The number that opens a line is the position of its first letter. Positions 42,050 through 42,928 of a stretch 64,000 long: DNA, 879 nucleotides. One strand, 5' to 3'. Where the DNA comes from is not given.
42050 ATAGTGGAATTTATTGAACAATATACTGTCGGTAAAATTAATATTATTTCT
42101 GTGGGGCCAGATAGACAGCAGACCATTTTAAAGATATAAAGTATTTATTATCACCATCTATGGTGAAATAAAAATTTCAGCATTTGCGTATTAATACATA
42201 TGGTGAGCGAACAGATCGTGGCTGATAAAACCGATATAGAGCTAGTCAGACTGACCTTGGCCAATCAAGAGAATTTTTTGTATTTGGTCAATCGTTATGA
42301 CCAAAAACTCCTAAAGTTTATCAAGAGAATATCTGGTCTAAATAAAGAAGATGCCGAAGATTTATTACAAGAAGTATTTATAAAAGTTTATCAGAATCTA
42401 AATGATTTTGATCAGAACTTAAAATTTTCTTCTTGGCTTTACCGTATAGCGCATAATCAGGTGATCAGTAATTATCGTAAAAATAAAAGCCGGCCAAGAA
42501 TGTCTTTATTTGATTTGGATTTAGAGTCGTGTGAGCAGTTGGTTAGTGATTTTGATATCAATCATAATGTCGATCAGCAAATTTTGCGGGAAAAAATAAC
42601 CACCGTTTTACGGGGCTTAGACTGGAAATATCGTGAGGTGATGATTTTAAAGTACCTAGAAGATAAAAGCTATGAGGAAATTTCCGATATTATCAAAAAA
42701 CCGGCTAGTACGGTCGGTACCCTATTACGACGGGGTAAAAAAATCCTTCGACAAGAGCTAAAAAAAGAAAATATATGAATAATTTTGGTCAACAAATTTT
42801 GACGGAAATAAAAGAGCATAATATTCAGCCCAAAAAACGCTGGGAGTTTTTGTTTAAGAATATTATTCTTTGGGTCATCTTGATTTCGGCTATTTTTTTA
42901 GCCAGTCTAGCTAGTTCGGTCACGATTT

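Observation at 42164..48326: SigmaW-like ECF promoter motif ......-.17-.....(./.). found three times, including one autoregulatory and effectively leaderless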

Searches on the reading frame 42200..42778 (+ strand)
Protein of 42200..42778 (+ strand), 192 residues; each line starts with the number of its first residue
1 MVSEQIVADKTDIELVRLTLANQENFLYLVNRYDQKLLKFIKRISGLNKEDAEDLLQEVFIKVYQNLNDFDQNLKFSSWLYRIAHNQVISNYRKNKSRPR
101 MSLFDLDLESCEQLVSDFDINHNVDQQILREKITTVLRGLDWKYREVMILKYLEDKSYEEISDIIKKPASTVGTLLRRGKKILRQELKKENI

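Call 6: search_protein_families(library=pfam, proteins=[window:42200-42778:+], max_evalue=0.01)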
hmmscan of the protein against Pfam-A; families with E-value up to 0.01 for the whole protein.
window:42200-42778:+ (192 aa): 3 families
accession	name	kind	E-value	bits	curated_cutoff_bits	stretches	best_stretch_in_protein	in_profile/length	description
PF04542.20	Sigma70_r2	-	1.3e-17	63.7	24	1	29-97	1-70/71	Sigma-70 region 2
PF08281.18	Sigma70_r4_2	-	1.4e-12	47.5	25.7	1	131-182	2-53/54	Sigma-70, region 4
PF04545.22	Sigma70_r4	-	8.4e-05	22.5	24.1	1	137-184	2-49/50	Sigma-70, region 4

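Call 15: search_solved_structures(query=window:42200-42778:+, max_evalue=0.001)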
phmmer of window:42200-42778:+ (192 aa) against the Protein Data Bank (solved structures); distinct sequences matched with E-value up to 0.001: 21.
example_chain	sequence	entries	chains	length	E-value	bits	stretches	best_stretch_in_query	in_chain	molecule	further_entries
5wuq_A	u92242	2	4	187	2.7e-24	89.2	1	19-188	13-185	ECF RNA polymerase sigma factor SigW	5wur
1or7_A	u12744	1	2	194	1e-14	58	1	9-183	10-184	RNA polymerase sigma-E factor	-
6jbq_F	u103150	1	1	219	1.4e-14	57.5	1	9-183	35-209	ECF RNA polymerase sigma-E factor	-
8z6g_B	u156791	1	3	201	4.3e-14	56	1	12-185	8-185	RNA polymerase sigma factor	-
6in7_B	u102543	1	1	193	4.3e-14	56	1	12-185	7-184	RNA polymerase sigma-H factor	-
6jcy_F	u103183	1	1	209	1.7e-13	54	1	47-185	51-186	ECF RNA polymerase sigma factor SigH,ECF RNA polymerase sigma factor SigE,ECF RNA polymera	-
5zx2_F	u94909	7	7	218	3.4e-13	53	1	47-185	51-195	ECF RNA polymerase sigma factor SigH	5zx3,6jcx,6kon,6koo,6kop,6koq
5or5_A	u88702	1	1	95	1.6e-12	50.8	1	9-93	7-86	ECF RNA polymerase sigma-E factor,ECF RNA polymerase sigma factor SigW,ECF RNA polymerase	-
9m9d_F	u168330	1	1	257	1.8e-12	50.7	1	28-187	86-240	ECF RNA polymerase sigma factor SigE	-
9m9e_F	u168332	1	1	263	1.9e-12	50.6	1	28-187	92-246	ECF RNA polymerase sigma factor SigE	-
9m98_F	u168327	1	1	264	1.9e-12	50.6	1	28-187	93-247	ECF RNA polymerase sigma factor SigE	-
4cxf_A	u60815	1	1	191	3.8e-10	43.1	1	17-171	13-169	RNA POLYMERASE SIGMA FACTOR CNRH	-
2map_A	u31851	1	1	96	3.6e-09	39.9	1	9-93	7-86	RNA polymerase sigma factor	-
2mao_A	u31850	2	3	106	3.9e-09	39.8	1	9-94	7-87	RNA polymerase sigma factor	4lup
1h3l_A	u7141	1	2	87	4.9e-09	39.5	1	47-99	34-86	RNA POLYMERASE SIGMA FACTOR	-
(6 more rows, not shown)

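Call 16: search_protein_families(library=ncbifam, proteins=[window:42200-42778:+], max_evalue=0.01)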
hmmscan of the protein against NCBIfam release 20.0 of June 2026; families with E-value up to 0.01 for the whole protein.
window:42200-42778:+ (192 aa): 97 families (the best 25 are shown)
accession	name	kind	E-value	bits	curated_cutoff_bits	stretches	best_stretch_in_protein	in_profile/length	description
NF007223.0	PRK09641.1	equivalog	3.9e-35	121.4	209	1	19-189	13-186/187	RNA polymerase sigma factor SigW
TIGR02948.1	SigW_bacill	equivalog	9e-32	110.6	243.1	1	20-188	14-185/187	RNA polymerase sigma factor SigW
TIGR02937.1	sigma70-ECF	superfamily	3.7e-30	104.7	42.9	1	28-187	5-165/165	sigma-70 family RNA polymerase sigma factor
NF009166.1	PRK12513.1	equivalog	2.6e-26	92.5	206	1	16-190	14-189/193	RNA polymerase sigma factor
NF006930.0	PRK09415.1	subfamily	4.8e-25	88.4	198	1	28-190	20-178/179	RNA polymerase factor sigma C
NF008888.0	PRK11922.1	equivalog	8.2e-25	87.8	204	1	7-190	12-199/231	RNA polymerase sigma factor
TIGR02985.1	Sig70_bacteroi1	subfamily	2.1e-24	86.5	126.4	1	25-187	2-162/162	RNA polymerase sigma-70 factor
NF009171.0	PRK12518.1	equivalog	2.1e-24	86.4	208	1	4-190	6-187/191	RNA polymerase sigma factor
TIGR02950.1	SigM_subfam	subfamily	4.9e-24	85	147.95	1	30-187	6-158/159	RNA polymerase sigma factor, SigM family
NF009195.0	PRK12543.1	subfamily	9.5e-24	83.9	197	1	15-191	10-182/192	RNA polymerase sigma factor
NF009174.0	PRK12522.1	equivalog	2e-22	80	217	1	28-188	7-168/175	RNA polymerase sigma factor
NF007222.0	PRK09640.1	equivalog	3.3e-22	79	194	1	8-189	14-184/188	RNA polymerase sigma factor SigX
NF058625.1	sigma_PG0214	equivalog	3.6e-22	78.9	130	1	22-191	2-165/170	GFO_1088 family ECF-type sigma factor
TIGR02952.1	Sig70_famx2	equivalog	5.8e-22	78.4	206.45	1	22-185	9-168/170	ECF subfamily RNA polymerase sigma factor, BldN family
NF007216.0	PRK09638.1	equivalog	7.2e-22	78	194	1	21-191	15-178/180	RNA polymerase sigma factor SigY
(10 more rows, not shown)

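Call 35: search_solved_structures(query=window:42200-42778:+, max_evalue=1e-20, show_alignments=1)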
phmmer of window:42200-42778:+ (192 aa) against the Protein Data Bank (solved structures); distinct sequences matched with E-value up to 1e-20: 1.
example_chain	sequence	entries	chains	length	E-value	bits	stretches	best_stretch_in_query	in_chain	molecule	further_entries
5wuq_A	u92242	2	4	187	2.7e-24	89.2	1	19-188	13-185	ECF RNA polymerase sigma factor SigW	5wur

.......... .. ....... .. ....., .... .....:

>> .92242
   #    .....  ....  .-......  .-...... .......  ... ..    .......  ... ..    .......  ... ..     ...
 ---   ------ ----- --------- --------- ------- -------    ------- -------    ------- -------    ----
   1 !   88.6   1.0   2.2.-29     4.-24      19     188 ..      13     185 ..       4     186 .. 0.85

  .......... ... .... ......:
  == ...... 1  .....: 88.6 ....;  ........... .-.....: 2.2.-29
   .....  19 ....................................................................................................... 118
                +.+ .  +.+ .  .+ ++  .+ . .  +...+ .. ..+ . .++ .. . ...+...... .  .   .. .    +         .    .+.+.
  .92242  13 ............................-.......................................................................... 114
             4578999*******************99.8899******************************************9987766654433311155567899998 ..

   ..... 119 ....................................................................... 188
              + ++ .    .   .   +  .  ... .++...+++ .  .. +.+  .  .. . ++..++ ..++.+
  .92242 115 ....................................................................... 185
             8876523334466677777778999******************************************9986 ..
